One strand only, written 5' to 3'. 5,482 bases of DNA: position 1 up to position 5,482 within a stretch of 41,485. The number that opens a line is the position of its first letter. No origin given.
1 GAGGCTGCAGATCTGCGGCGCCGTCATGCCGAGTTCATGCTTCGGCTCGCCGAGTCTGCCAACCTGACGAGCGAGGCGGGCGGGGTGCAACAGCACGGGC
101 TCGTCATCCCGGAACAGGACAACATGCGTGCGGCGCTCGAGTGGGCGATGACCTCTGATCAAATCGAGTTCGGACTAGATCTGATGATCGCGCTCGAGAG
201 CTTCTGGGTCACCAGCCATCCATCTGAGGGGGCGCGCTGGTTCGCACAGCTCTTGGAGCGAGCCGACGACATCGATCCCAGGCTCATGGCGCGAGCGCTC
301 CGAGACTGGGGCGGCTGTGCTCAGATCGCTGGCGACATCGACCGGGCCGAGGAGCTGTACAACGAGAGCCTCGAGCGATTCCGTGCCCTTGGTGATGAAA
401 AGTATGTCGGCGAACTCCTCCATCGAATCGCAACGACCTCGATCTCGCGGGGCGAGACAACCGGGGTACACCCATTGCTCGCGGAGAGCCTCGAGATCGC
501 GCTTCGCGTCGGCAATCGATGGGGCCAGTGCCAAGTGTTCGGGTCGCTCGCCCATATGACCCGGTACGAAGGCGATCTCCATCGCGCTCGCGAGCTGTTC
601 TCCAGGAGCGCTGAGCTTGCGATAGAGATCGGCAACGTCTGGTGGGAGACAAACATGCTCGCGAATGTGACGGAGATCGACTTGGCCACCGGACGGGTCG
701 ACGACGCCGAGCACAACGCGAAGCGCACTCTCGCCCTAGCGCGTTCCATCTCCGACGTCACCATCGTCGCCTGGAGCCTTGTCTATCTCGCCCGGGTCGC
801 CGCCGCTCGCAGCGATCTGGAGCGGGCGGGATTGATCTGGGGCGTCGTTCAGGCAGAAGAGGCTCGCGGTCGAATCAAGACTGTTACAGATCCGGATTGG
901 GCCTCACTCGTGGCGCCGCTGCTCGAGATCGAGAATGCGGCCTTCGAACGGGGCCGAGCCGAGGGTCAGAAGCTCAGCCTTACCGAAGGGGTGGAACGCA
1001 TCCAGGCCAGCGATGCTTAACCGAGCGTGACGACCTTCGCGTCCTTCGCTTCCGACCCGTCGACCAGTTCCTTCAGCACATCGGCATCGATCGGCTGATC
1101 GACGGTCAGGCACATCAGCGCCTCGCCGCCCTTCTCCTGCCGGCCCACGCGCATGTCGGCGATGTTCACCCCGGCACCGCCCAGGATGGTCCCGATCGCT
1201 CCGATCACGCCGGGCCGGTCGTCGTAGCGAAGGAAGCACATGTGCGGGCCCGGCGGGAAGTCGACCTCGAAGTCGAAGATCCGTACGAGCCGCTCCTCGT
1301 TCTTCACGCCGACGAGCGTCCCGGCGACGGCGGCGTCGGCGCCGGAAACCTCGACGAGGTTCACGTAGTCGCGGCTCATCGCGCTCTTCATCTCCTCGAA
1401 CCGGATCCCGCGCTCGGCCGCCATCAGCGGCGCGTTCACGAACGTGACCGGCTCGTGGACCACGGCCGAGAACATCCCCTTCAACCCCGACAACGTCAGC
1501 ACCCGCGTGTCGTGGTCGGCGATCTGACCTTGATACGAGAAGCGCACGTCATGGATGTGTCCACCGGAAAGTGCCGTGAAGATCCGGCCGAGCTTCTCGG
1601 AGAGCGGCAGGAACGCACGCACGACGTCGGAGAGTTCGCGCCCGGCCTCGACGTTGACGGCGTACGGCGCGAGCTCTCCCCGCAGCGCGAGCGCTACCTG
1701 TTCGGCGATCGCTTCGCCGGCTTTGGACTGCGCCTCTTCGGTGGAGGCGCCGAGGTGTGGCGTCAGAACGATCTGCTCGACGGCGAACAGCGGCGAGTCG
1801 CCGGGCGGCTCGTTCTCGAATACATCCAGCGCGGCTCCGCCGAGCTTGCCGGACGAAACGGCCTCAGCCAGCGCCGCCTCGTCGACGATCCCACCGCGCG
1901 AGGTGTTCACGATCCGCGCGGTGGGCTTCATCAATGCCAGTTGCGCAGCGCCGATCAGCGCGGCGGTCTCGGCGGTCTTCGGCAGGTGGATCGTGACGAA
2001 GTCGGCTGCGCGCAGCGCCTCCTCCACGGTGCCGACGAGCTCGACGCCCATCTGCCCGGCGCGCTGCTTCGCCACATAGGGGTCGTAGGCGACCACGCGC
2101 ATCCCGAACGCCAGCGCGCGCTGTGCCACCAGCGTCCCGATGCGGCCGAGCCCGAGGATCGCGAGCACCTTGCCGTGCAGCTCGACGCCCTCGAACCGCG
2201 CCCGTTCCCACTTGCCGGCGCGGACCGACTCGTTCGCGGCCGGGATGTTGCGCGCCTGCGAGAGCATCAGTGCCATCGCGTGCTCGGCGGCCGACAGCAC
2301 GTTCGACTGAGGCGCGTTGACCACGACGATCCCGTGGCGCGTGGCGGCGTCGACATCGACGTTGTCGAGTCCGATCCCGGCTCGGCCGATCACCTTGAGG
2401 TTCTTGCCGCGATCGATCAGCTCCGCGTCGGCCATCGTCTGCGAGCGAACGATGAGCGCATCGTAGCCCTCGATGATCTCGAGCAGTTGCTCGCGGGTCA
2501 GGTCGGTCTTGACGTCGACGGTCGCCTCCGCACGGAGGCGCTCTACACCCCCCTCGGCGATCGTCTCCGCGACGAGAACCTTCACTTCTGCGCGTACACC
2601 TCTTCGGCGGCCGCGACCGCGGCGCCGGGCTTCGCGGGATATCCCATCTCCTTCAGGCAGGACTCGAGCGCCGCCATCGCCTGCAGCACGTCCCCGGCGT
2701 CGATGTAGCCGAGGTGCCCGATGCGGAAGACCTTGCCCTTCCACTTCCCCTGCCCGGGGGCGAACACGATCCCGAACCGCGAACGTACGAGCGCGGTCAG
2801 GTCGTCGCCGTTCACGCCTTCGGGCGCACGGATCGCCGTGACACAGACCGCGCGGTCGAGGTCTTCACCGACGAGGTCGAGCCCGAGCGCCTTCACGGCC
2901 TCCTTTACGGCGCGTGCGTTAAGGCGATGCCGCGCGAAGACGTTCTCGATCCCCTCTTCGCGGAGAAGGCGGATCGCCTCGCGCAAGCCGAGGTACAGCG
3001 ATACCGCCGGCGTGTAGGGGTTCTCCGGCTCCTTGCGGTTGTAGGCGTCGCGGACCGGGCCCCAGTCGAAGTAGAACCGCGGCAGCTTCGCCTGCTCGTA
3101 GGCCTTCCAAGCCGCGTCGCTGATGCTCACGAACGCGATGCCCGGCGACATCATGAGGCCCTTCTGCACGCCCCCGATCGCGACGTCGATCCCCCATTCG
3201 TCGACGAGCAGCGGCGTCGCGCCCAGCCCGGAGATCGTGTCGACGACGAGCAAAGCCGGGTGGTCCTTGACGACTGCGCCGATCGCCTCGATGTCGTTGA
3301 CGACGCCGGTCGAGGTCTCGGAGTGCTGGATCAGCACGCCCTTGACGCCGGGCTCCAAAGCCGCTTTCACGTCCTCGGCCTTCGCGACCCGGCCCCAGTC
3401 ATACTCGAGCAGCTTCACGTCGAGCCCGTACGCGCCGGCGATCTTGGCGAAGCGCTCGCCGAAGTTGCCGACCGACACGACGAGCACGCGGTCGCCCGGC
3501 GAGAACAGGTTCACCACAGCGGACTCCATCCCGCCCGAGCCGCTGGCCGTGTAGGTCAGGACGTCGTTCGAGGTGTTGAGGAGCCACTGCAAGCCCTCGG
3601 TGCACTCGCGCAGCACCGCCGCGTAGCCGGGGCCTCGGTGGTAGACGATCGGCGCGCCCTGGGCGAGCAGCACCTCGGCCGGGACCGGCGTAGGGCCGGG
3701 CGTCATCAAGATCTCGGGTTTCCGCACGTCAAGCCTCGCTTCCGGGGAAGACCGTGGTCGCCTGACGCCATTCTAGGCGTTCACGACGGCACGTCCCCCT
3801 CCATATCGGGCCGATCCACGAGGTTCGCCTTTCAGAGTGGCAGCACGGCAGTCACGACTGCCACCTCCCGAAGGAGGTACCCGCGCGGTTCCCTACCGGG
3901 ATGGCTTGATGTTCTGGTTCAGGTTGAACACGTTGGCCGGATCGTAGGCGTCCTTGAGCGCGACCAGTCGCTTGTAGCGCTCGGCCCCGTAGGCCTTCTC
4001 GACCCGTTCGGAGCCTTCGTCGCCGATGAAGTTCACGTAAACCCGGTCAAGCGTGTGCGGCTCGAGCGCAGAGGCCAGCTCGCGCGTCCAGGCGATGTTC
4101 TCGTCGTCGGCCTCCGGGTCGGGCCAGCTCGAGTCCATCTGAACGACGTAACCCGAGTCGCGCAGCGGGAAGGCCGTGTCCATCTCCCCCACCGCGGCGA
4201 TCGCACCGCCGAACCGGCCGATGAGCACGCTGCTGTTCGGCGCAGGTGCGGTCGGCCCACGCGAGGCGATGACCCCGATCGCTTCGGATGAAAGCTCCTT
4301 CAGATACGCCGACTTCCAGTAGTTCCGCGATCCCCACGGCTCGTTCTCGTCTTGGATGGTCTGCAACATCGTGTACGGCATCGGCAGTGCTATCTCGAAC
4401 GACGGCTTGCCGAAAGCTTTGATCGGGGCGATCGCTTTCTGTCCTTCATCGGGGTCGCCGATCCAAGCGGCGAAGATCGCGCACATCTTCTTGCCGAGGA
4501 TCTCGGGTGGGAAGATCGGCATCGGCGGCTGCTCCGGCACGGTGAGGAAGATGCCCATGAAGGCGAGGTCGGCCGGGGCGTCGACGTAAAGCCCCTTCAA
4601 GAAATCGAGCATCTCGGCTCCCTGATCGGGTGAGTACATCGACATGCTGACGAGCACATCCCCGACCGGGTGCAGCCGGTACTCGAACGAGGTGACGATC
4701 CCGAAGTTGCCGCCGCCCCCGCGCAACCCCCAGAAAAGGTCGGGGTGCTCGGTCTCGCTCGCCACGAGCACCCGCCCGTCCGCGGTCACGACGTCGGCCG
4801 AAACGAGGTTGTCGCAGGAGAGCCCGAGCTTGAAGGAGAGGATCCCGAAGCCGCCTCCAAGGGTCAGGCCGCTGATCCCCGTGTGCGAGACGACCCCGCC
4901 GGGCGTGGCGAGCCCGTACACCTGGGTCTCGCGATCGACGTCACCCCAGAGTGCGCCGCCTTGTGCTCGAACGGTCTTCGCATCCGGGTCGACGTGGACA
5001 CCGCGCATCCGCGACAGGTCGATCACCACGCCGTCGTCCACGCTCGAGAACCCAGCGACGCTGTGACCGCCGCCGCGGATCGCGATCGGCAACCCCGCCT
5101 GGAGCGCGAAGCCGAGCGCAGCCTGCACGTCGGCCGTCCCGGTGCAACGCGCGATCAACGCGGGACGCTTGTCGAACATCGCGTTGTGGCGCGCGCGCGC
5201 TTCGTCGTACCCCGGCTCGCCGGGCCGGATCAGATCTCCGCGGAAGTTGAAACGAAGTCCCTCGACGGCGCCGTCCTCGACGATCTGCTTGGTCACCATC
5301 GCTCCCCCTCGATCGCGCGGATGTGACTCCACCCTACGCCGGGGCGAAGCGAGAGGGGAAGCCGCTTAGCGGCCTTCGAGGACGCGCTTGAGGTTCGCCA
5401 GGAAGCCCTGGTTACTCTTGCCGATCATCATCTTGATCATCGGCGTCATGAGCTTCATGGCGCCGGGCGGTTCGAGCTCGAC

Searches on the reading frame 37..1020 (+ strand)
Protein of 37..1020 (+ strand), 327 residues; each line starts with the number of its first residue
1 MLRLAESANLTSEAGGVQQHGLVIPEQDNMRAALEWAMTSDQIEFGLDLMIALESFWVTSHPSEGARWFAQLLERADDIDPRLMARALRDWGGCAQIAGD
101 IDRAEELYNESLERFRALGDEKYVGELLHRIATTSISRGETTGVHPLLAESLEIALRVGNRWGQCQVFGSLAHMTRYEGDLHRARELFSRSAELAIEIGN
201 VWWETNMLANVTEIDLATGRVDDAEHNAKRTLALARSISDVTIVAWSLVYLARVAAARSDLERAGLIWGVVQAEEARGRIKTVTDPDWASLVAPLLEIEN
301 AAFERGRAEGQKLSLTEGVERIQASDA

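Call 34: search_protein_families(library=pfam, proteins=[window:37-1020:+], max_evalue=0.0001)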
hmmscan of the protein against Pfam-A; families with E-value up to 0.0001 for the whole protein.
window:37-1020:+ (327 aa): 2 families
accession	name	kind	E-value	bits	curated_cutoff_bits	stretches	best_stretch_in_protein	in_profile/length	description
PF13424.12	TPR_12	-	6e-15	55.6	30.1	1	84-155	2-75/77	Tetratricopeptide repeat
PF17874.7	TPR_MalT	-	6.2e-08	32.7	45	1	132-264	47-180/336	MalT-like TPR region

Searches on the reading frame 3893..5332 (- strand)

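Call 34: search_protein_families(library=pfam, proteins=[window:3893-5332:-], max_evalue=0.0001)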
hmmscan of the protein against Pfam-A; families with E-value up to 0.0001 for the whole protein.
window:3893-5332:- (479 aa): 2 families
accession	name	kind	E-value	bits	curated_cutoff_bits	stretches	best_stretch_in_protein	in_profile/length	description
PF01565.28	FAD_binding_4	-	1.1e-32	113.1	26.4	1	57-191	1-138/139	FAD binding domain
PF08031.17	BBE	-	9.7e-12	45.2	20.6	1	431-476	1-45/45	Berberine and berberine like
